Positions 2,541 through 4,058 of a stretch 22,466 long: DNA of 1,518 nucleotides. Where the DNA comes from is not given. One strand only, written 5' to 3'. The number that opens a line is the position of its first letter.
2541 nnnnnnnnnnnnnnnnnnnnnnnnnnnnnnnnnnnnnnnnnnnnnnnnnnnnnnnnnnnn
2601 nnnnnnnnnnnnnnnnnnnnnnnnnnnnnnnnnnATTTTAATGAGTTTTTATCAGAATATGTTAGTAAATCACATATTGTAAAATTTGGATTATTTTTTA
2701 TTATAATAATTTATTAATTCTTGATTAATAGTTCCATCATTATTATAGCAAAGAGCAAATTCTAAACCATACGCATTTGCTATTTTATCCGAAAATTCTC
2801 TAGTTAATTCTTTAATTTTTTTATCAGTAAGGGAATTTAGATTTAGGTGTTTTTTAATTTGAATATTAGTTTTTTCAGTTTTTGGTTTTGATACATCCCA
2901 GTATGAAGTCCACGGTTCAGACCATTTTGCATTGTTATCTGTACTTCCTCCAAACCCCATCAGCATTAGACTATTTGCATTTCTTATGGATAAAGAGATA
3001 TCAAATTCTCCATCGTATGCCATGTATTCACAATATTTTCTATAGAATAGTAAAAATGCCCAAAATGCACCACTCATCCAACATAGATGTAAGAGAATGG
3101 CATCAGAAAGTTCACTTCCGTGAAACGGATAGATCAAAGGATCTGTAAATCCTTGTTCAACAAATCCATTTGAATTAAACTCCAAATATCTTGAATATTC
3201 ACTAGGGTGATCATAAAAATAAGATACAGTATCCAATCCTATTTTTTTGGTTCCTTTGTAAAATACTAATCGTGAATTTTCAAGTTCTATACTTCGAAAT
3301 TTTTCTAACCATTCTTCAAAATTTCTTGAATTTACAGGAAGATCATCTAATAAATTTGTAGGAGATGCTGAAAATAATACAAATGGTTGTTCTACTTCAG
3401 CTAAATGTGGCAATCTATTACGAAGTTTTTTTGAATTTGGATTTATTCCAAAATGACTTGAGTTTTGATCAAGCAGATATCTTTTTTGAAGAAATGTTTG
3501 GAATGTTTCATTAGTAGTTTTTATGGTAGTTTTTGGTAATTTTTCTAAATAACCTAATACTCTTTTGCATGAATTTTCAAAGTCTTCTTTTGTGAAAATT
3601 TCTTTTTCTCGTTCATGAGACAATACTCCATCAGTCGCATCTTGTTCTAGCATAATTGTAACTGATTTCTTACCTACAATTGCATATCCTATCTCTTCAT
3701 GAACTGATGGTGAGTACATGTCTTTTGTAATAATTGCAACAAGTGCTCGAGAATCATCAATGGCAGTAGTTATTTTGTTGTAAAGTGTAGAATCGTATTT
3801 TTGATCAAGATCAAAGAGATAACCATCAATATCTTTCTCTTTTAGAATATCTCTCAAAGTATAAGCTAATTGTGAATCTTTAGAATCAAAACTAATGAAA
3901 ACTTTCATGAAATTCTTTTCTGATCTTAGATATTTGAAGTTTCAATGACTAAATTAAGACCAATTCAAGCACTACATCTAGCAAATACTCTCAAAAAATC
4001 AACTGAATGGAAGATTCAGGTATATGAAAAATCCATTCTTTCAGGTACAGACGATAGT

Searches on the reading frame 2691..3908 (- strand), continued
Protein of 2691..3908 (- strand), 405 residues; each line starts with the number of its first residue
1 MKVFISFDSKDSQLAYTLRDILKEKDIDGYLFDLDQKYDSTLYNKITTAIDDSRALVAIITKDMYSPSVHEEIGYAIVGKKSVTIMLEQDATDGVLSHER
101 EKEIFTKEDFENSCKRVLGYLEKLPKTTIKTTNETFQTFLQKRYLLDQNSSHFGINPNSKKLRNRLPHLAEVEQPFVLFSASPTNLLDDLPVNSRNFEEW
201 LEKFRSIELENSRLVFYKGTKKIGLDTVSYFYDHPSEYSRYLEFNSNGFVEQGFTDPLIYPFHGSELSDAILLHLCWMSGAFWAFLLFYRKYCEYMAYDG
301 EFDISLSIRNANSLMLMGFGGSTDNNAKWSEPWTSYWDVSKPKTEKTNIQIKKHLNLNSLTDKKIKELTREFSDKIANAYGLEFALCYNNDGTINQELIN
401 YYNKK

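Call 99: search_protein_families(library=pfam, proteins=[L004:4343-5050:+, L004:5357-5983:-, L004:6056-7477:-, L004:7533-9212:-, L004:2002-2838:-, L004:860-1897:-, L011:1481-2767:-, L033:9764-10819:-, L038:9958-12627:+, L032:10358-10897:-], max_evalue=0.001)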
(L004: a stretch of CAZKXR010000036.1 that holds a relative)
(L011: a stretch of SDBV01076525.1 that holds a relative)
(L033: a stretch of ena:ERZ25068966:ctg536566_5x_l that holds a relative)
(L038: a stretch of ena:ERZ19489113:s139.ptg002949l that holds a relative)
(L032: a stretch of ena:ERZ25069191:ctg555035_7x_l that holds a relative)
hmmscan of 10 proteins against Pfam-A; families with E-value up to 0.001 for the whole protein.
L004:4343-5050:+ (235 aa): 0 families

L004:5357-5983:- (208 aa): 1 family
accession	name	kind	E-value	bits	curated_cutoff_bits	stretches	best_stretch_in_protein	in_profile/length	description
PF00571.33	CBS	-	7.5e-17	61.9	24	2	82-135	2-56/57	CBS domain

L004:6056-7477:- (473 aa): 1 family
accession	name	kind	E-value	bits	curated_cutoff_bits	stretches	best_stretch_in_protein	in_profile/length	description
PF24034.1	DUF7343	-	2.5e-05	24.5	27.6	1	409-466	4-61/62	Domain of unknown function (DUF7343)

L004:7533-9212:- (559 aa): 3 families
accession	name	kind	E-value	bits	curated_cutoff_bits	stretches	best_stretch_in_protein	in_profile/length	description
PF01028.25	Topoisom_I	-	5.3e-68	229.2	23.7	1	235-470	1-226/228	Eukaryotic DNA topoisomerase I, catalytic core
PF02919.20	Topoisom_I_N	-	4.3e-67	226.2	25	1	16-232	2-213/213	Eukaryotic DNA topoisomerase I, DNA binding fragment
PF14370.11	Topo_C_assoc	-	1.1e-22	80.1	25.1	1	488-555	2-68/70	C-terminal topoisomerase domain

L004:2002-2838:- (278 aa): 0 families

L004:860-1897:- (345 aa): 5 families
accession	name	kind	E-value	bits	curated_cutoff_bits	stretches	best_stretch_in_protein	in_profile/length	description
PF08423.17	Rad51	-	1.5e-80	270.4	22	1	87-324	1-243/244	Rad51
PF00154.27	RecA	-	4.2e-11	43.2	27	1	83-296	22-223/262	recA bacterial DNA recombination protein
PF06745.19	ATPase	-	1.9e-08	34.4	26.6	1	95-264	2-167/231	KaiC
PF14520.12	HHH_5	-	4.7e-06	27.4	27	1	11-47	2-38/57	Helix-hairpin-helix domain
PF13481.12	AAA_25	-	0.00046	20.3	27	1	106-261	27-190/195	AAA domain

L011:1481-2767:- (428 aa): 0 families

L033:9764-10819:- (351 aa): 4 families
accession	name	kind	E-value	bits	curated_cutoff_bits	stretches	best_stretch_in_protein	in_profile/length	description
PF13361.12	UvrD_C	-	6.5e-25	88.7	25.6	1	148-299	195-348/350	UvrD-like helicase C-terminal domain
PF13538.12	UvrD_C_2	-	3.2e-11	43.4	27.4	1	242-296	4-51/52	UvrD-like helicase C-terminal domain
PF01443.25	Viral_helicase1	-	1.6e-07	31.8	21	1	232-296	169-226/228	Viral superfamily 1 RNA helicase core domain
PF13087.12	AAA_12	-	0.00038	20.5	27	1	230-296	129-190/195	AAA domain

L038:9958-12627:+ (889 aa): 0 families

L032:10358-10897:- (179 aa): 0 families

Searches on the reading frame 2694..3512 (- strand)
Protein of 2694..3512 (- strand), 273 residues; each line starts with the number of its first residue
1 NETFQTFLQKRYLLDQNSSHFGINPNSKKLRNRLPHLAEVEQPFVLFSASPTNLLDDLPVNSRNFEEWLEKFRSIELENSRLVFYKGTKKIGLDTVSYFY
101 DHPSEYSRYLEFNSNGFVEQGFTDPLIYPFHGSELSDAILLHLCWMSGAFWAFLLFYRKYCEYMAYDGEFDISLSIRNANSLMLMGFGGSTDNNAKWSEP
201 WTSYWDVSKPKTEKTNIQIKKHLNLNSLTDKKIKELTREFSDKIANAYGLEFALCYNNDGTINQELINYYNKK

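Call 50: predict_structure(alignment_id=A3)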
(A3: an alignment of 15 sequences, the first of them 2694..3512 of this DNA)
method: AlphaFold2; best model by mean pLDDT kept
length: 273 residues; sequences in the alignment: 15
mean_pLDDT: 91.1   pTM: 0.92
mean pLDDT of the five models: 91.1, 90.8, 89.7, 89.5, 86.1
residues with pLDDT >= 90: 202; 70-90: 59; 50-70: 12; < 50: 0
segments of 3 or more residues with pLDDT < 50: none
pLDDT, mean of each block of 10 residues (from residue 1): 85 94 94 73 95 91 94 90 91 94 89 97 92 78 96 97 94 97 93 89 77 97 95 97 97 94 88 65
secondary structure, 60 per line:
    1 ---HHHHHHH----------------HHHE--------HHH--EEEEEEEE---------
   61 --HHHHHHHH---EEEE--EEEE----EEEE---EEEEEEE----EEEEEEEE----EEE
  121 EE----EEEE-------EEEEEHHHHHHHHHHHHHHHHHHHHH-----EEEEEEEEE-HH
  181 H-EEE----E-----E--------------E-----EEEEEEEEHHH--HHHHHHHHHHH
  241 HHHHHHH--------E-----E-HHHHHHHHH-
elements in order: H4-10 E44-51 H63-70 E74-77 E80-83 E88-91 E95-101 E106-113 E118-122 E127-130 E138-142 H143-163 E169-177 E183-185 E217-224 H230-247 H264-272

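Call 54: search_protein_representatives(alignment_id=A3)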
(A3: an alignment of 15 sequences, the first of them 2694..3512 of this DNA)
Query: 15 sequences, 274 profile positions. Proteins with E-value up to 0.001 (for the whole library): 218; up to 1e-10: 136; up to 1e-30: 68. The best 150 are listed.
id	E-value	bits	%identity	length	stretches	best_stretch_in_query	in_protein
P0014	2.5e-98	345.1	-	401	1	3-273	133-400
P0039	4.8e-91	321.2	-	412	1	4-272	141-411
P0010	8.7e-90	317.0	-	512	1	3-273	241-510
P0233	6.3e-88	310.9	-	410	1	2-273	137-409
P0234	8.4e-85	300.7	-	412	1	2-272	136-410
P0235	2.7e-83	295.7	-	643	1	3-272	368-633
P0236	8.7e-83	294.1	-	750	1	3-272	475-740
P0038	4.3e-82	291.8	-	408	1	4-272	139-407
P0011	4.8e-82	291.6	-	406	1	3-272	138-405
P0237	5.6e-82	291.4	-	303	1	4-267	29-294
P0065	6.1e-81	288.0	-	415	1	1-272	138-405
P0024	2.1e-79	283.0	-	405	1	3-272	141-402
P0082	1.1e-78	280.6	-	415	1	2-272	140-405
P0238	2.3e-77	276.3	-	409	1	2-272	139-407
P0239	4.4e-76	272.1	-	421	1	4-273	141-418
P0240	1.5e-75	270.3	-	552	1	3-267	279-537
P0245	5.3e-72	258.7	-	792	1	3-272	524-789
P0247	3.7e-70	252.7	-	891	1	2-272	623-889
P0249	6.1e-65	235.5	-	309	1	6-272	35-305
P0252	2.9e-64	233.3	-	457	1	3-272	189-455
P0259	9.7e-57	208.6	-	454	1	3-269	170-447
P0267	3.5e-42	160.9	-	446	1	2-272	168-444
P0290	1.1e-29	120.0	-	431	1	2-272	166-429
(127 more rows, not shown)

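Call 55: fold_search(model_id=the predicted structure, library=pdb)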
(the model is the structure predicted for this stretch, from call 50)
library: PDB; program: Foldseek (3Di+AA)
matches with E <= 10: 409; with E <= 0.001: 0
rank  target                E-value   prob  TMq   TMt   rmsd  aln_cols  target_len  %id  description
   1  5tvm_F                4.1e-02  0.77  0.25  0.23   6.7       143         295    8  Crystal structure of Trypanosoma brucei AdoMetDC/prozyme heterodimer (released 2017-01-11)
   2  5tvf_E                6.5e-02  0.72  0.24  0.23   6.5       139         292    8  Crystal structure of Trypanosoma brucei AdoMetDC/prozyme heterodimer in complex with inhibitor CGP 40215 (released 2017-01-11)
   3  5tvm_E                6.5e-02  0.69  0.24  0.23   6.6       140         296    8  Crystal structure of Trypanosoma brucei AdoMetDC/prozyme heterodimer (released 2017-01-11)
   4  5tvf_F                6.9e-02  0.66  0.25  0.24   6.7       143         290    8  Crystal structure of Trypanosoma brucei AdoMetDC/prozyme heterodimer in complex with inhibitor CGP 40215 (released 2017-01-11)
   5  6bm7_E                6.9e-02  0.66  0.25  0.24   6.7       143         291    8  Crystal structure of Trypanosoma brucei AdoMetDC/prozyme heterodimer in complex with pyrimidineamine inhibitor UTSAM56 (released 2018-01-03)
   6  2arh_B                1.1e-01  0.11  0.20  0.26  15.5       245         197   10  Crystal Structure of a Protein of Unknown Function AQ1966 from Aquifex aeolicus VF5 (released 2005-10-04)
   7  2vgr_D                2.1e-01  0.08  0.18  0.22  14.0       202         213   10  Structure of the WT-Phycoerythrobilin Synthase PebS from the Cyanophage P-SSM2 in Complex with the bound Substrate Bil (released 2008-08-05)
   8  2vgr_B                2.7e-01  0.06  0.17  0.21  14.0       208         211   10  Structure of the WT-Phycoerythrobilin Synthase PebS from the Cyanophage P-SSM2 in Complex with the bound Substrate Bil (released 2008-08-05)
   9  7tu9_E                3.1e-01  0.02  0.10  0.09  24.9       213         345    8  Alpha1/BetaB Heteromeric Glycine Receptor in Strychnine-Bound State (released 2023-03-22)
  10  8p0j_H                3.1e-01  0.01  0.09  0.07  23.8       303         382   11  Cryo EM map and model of the vaccinia RNA polymerase intermediate pre-initiation open promoter complex (released 2024-05-22)
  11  9bp0_C                4.0e-01  0.01  0.10  0.09  22.8       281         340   10  Cryo-EM structure of human heteromeric Glycine Receptor alpha3S346E-beta with glycine (released 2025-05-14)
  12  4zsx_B                5.2e-01  0.12  0.19  0.18  14.6       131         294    9  Structure of a fusion protein with a helix linker, 2ARH-3-3KAW-2.0 (released 2015-08-19)
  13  9y94_D                5.2e-01  0.01  0.09  0.07  18.0       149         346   11  Homomeric Glycine Receptor alpha2 with PTX in an Open State (released 2026-03-18)
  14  7qie_B                5.5e-01  0.02  0.13  0.12  16.2       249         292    9  Crystal Structure of Phosphatidylinositol 5-Phosphate 4-Kinase (PI5P4K2C) bound to an allosteric inhibitor (released 2022-05-18)
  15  3a8p_C                5.5e-01  0.02  0.10  0.11  15.7       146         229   12  Crystal structure of the Tiam2 PHCCEx domain (released 2009-11-24)
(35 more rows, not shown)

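Call 56: search_protein_families(library=pfam, proteins=[P0235, P0236, P0240, P0245, P0247, P0252, P0259, P0267, P0290], max_evalue=0.01)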
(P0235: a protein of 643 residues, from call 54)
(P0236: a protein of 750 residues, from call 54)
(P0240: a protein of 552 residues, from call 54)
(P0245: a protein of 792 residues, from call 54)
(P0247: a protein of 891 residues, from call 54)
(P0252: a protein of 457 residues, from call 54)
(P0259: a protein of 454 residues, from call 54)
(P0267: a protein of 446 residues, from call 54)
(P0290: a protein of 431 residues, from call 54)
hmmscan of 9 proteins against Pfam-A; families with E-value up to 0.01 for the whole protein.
P0235 (643 aa): 3 families
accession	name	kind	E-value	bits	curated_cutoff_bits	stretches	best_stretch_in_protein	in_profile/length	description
PF13676.11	TIR_2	-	6.4e-16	59.4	28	1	35-122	2-92/122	TIR domain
PF04326.19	SLFN_AlbA_2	-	2.5e-12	47.8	25.3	1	191-329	1-117/118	Schlafen, AlbA_2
PF01582.25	TIR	-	1.8e-08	34.8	21.3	1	32-107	2-78/179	TIR domain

P0236 (750 aa): 2 families
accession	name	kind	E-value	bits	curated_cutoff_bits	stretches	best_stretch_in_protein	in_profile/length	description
PF13676.11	TIR_2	-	1.5e-17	64.7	28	1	293-383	1-93/122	TIR domain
PF01582.25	TIR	-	5.3e-05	23.5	21.3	1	291-365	2-77/179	TIR domain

P0240 (552 aa): 2 families
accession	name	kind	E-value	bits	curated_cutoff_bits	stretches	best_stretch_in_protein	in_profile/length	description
PF13676.11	TIR_2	-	7.4e-15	55.9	28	1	91-182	1-95/122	TIR domain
PF01582.25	TIR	-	2.9e-06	27.6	21.3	1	90-187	3-105/179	TIR domain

P0245 (792 aa): 2 families
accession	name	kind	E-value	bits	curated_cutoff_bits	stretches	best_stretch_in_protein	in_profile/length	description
PF13676.11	TIR_2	-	2.9e-16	60.5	28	1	339-428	2-93/122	TIR domain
PF01582.25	TIR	-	0.00015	22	21.3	1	338-412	4-79/179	TIR domain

P0247 (891 aa): 7 families
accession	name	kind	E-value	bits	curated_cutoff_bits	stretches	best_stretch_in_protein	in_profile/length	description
PF13175.12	AAA_15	-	5.6e-22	79.3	32.1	1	1-349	1-373/374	AAA ATPase domain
PF13304.12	AAA_21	-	1.8e-19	71.4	27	2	237-350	220-303/304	AAA domain, putative AbiEii toxin, Type IV TA system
PF02463.25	SMC_N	-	3.6e-13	49.9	40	2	3-43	2-44/220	RecF/RecN/SMC N terminal domain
PF00005.33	ABC_tran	-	3.1e-05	25.1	25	0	18-43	6-31/137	ABC transporter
PF13476.12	AAA_23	-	3.6e-05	24.9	27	1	5-44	1-40/201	AAA domain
PF20469.4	OLD-like_TOPRIM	-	0.00074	20.4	23.2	1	396-458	4-65/67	Overcoming lysogenization defect protein-like, TOPRIM domain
PF13555.12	AAA_29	-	0.0013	18.9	27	1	3-45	1-44/61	P-loop containing region of AAA domain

P0252 (457 aa): 1 family
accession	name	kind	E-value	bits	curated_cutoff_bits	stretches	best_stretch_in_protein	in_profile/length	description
PF13676.11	TIR_2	-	0.0061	17.5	28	0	69-138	18-92/122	TIR domain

P0259 (454 aa): 1 family
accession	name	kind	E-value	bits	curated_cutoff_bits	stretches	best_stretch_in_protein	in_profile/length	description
PF04326.19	SLFN_AlbA_2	-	6.6e-15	56.1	25.3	1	29-152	4-117/118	Schlafen, AlbA_2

P0267 (446 aa): 1 family
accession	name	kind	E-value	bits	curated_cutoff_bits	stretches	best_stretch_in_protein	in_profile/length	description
PF04326.19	SLFN_AlbA_2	-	5.1e-20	72.6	25.3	1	25-151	1-117/118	Schlafen, AlbA_2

P0290 (431 aa): 1 family
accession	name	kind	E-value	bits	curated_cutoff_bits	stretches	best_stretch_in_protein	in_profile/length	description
PF04326.19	SLFN_AlbA_2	-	9.1e-19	68.6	25.3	1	25-144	1-112/118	Schlafen, AlbA_2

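Call 64: search_solved_structures(query=A3, max_evalue=1)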
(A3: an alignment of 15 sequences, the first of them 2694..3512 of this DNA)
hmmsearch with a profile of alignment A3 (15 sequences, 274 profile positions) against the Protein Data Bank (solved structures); distinct sequences matched with E-value up to 1: 2.
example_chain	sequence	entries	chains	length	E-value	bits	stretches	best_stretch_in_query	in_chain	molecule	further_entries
9v10_Aa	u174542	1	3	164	0.25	13.7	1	207-260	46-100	Sperm axonemal maintenance protein CFAP97D1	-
2jah_A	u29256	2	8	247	0.27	13.6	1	176-249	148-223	CLAVULANIC ACID DEHYDROGENASE | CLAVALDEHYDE DEHYDROGENASE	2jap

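Call 67: fold_search(model_id=the predicted structure, library=viral)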
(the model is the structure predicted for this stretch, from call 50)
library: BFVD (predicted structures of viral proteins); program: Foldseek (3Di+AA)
matches with E <= 10: 519; with E <= 0.001: 0
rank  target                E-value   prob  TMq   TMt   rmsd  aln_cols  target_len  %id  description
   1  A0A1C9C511            3.7e-03  0.25  0.20  0.23  20.5       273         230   10  Putative TATA-box-binding protein [Heterosigma akashiwo virus 01]
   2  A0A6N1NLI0            7.1e-03  0.33  0.21  0.20  15.2       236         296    8  Putative orfan [Tupanvirus soda lake]
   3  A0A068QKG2            1.3e-02  0.35  0.23  0.21  13.5       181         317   10  Uncharacterized protein [Armadillidium vulgare iridescent virus]
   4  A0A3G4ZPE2            2.4e-02  0.23  0.23  0.23  14.9       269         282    8  Uncharacterized protein [Terrestrivirus sp.]
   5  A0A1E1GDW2            2.6e-02  0.03  0.10  0.05  24.8       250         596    8  (no name in the UniProt tables at hand)
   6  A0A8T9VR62            3.4e-02  0.18  0.24  0.22  15.6       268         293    9  (no name in the UniProt tables at hand)
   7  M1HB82                3.4e-02  0.16  0.20  0.18  16.4       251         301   10  (no name in the UniProt tables at hand)
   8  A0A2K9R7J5            6.1e-02  0.15  0.24  0.23  14.8       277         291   11  (no name in the UniProt tables at hand)
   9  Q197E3                6.9e-02  0.20  0.20  0.19  11.4       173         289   10  Uncharacterized protein 017R [Invertebrate iridescent virus 3]
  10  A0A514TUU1            7.9e-02  0.15  0.16  0.28  19.4       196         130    9  Uncharacterized protein [Aeromonas phage PS1]
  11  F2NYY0                8.9e-02  0.18  0.18  0.22  12.6       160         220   12  Complete DpAV4 genome [Diadromus pulchellus ascovirus 4a]
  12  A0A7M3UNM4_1          1.2e-01  0.14  0.20  0.08  12.9       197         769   11  Uncharacterized protein [Pyramimonas orientalis virus 01B]
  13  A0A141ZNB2            1.6e-01  0.08  0.19  0.05  14.8       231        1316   10  (no name in the UniProt tables at hand)
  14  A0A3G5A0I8            1.8e-01  0.02  0.09  0.05  18.4       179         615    8  Uncharacterized protein [Harvfovirus sp.]
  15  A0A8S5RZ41            2.1e-01  0.14  0.12  0.25   6.7        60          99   13  Uncharacterized protein [Myoviridae sp. ctNQV2]
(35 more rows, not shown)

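Call 92: list_cluster_members(proteins=[P0259, P0267, P0290, P0247, P0235, P0237, P0249, P0236, P0050, P0087])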
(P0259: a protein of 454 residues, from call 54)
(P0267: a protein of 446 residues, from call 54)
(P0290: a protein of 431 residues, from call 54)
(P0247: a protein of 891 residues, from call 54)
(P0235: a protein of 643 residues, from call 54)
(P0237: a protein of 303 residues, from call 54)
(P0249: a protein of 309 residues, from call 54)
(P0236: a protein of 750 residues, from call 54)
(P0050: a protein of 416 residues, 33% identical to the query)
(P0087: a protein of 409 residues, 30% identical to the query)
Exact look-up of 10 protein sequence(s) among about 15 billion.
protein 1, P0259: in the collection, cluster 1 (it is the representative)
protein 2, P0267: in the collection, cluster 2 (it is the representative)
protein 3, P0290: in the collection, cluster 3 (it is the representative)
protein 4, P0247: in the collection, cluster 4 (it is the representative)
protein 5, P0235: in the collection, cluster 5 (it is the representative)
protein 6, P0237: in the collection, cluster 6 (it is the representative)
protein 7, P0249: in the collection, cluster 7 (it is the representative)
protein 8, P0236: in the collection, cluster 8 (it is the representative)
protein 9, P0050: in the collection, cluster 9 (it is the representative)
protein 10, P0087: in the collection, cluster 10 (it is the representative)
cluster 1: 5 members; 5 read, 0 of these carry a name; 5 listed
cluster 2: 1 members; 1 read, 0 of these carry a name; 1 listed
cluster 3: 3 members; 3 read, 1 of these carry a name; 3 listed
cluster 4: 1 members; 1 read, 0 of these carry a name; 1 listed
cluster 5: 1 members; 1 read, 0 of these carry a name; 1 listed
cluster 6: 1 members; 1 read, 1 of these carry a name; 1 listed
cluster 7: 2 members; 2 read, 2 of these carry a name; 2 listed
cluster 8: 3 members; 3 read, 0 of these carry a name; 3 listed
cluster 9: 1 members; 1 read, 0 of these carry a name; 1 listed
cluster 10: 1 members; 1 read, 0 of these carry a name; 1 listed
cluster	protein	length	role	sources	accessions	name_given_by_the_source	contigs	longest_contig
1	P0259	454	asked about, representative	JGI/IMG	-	-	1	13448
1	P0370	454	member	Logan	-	-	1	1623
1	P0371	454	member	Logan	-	-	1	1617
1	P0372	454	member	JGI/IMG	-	-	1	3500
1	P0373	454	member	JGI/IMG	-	-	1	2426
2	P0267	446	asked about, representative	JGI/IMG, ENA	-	-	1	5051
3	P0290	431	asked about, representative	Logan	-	-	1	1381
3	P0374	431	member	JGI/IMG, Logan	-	hypothetical protein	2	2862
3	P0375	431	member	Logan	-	-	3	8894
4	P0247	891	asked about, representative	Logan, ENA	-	-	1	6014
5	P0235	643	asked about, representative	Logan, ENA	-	-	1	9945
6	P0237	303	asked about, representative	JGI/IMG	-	hypothetical protein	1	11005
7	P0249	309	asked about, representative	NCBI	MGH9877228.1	MAG: hypothetical protein ACRD5H_06280 [Nitrososphaerales archaeon]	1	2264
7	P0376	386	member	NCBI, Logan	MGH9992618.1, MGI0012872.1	MAG: hypothetical protein ACREBU_05425 [Nitrososphaera sp.]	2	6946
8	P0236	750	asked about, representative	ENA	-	-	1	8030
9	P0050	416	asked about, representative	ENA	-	-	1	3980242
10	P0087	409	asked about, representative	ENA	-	-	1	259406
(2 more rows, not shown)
